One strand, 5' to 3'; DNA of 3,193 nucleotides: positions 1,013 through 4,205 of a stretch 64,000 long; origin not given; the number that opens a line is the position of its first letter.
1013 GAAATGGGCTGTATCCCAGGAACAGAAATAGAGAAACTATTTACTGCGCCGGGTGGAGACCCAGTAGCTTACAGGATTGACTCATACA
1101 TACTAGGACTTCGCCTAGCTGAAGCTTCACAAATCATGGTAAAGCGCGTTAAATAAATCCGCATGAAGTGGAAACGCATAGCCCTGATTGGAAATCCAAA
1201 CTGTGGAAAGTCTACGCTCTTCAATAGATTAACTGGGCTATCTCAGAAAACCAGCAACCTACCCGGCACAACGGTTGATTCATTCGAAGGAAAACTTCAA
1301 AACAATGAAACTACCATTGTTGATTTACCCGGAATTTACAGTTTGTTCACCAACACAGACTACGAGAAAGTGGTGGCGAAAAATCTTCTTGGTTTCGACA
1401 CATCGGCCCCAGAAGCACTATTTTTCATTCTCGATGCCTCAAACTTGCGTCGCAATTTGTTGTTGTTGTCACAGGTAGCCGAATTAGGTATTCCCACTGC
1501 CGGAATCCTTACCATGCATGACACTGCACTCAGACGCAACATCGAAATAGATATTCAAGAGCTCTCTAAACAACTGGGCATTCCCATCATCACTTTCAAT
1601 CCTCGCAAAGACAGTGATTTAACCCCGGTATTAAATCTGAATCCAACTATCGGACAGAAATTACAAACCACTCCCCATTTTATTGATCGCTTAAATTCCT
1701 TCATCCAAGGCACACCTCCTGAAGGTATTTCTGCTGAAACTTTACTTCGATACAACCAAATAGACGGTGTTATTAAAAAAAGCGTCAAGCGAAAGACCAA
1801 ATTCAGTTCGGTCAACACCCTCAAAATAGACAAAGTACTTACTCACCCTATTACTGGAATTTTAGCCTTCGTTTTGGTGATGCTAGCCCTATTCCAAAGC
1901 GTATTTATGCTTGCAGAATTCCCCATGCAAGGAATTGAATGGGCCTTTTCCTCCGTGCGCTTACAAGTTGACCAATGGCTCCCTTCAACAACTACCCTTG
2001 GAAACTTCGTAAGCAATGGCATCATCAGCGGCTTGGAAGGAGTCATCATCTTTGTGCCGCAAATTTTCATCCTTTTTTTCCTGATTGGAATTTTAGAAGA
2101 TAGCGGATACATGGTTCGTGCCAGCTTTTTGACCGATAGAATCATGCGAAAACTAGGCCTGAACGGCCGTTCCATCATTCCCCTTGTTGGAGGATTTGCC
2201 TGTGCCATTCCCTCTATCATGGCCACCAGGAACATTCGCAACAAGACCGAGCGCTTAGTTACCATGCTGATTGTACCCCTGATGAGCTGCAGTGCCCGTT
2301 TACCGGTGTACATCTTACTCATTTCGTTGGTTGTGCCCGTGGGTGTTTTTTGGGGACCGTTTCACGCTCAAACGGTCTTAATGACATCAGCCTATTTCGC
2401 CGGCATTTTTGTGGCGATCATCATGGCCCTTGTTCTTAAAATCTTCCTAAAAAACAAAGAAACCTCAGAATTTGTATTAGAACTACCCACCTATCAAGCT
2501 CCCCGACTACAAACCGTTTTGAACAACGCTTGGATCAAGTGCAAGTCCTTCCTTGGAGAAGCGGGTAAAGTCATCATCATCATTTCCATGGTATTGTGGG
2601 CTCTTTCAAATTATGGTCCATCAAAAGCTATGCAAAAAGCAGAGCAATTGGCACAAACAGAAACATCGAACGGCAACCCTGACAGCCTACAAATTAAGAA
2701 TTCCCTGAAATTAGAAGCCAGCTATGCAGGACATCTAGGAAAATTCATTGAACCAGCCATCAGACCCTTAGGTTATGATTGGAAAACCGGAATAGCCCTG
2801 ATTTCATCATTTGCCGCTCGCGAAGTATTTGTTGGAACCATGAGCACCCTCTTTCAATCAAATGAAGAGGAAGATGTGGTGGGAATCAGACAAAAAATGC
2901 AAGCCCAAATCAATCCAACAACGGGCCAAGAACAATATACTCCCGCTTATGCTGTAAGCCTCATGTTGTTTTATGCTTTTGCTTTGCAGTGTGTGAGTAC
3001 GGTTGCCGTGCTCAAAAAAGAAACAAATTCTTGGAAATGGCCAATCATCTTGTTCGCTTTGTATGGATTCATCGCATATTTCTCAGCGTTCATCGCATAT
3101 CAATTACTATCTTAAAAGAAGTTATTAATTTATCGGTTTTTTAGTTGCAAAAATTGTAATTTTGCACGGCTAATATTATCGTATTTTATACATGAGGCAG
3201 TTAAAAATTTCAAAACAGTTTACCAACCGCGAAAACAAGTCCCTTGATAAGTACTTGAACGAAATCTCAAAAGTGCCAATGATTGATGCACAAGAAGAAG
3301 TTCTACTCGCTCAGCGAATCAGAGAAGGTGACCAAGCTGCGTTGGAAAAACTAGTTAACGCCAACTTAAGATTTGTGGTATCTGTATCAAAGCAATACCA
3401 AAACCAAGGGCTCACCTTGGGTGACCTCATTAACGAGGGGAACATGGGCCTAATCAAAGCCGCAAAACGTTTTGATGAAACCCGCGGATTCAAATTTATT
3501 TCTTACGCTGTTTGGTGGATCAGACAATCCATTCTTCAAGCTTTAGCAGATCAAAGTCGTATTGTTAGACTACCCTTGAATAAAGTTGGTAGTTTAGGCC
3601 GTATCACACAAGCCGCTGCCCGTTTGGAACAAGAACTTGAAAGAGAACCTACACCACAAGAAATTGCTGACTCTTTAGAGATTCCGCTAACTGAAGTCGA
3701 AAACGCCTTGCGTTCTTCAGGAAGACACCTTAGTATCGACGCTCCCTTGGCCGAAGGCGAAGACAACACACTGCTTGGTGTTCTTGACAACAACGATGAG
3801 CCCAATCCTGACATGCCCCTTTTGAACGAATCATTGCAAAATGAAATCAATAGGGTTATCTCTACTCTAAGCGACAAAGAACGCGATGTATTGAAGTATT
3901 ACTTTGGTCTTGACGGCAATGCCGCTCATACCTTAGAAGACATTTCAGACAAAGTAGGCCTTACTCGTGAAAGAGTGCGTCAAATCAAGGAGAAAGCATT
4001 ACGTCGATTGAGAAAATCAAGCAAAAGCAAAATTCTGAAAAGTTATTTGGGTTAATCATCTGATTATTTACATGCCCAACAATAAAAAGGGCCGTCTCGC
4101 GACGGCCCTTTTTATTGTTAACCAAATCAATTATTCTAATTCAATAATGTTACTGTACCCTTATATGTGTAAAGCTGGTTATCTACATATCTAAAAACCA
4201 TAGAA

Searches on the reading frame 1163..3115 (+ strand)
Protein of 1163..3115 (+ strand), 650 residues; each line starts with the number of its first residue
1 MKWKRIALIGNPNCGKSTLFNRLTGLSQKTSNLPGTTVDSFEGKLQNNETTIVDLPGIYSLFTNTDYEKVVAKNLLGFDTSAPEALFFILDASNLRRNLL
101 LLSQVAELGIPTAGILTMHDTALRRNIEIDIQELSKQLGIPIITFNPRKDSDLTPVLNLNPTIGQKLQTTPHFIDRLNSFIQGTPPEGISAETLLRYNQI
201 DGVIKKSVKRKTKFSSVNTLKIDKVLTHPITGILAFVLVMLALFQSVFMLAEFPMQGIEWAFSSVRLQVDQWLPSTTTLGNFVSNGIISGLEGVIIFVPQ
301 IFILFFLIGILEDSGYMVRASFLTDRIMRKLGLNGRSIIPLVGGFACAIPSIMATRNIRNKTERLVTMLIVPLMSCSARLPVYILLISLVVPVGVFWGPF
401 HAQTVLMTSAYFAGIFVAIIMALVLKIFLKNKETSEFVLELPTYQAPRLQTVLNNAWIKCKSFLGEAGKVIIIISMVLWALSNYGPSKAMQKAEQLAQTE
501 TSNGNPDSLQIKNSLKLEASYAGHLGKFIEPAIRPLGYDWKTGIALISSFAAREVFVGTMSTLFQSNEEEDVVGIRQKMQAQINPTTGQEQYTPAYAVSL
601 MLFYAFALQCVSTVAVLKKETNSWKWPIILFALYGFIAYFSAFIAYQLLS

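Call 70: search_protein_families(library=pfam, proteins=[window:1163-3115:+], max_evalue=0.001)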
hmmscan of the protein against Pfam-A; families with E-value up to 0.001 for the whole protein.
window:1163-3115:+ (650 aa): 5 families
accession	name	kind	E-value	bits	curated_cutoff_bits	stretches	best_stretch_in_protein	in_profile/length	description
PF02421.24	FeoB_N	-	1.3e-43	148.6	27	1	5-154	2-150/156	Ferrous iron transport protein B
PF07670.19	Gate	-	3e-38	130.9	29.6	2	295-387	2-101/104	Nucleoside recognition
PF01926.29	MMR_HSR1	-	3.1e-18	66.4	21.9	1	5-98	1-92/113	50S ribosome-binding GTPase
PF07664.17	FeoB_C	-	3.7e-15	55.8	26.6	1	407-459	1-54/54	Ferrous iron transport protein B C terminus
PF09439.16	SRPRB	-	1.8e-05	24.7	25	1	4-64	4-62/178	Signal recognition particle receptor beta subunit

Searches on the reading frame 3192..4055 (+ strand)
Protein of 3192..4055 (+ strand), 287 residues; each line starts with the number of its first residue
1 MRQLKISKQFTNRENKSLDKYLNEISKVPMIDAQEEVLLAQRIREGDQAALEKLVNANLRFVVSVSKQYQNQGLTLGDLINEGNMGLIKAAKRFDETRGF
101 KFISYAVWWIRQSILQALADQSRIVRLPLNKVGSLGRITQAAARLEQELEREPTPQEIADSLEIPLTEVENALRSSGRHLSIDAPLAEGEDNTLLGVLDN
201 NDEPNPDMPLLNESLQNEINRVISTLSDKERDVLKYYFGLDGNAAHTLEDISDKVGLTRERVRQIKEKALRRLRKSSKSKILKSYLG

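Call 70: search_protein_families(library=pfam, proteins=[window:3192-4055:+], max_evalue=0.001)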
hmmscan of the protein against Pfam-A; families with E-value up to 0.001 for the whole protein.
window:3192-4055:+ (287 aa): 4 families
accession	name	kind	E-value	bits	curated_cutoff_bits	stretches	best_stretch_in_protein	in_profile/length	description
PF04542.20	Sigma70_r2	-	2.2e-18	66.3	24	1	54-123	1-70/71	Sigma-70 region 2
PF04539.22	Sigma70_r3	-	3.9e-17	62.6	25.3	1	135-206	3-74/78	Sigma-70 region 3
PF04545.22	Sigma70_r4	-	1.3e-16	60.2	24.1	1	223-275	2-50/50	Sigma-70, region 4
PF00140.25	Sigma70_r1_2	-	7.1e-13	48.7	22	1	17-49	2-34/34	Sigma-70 factor, region 1.2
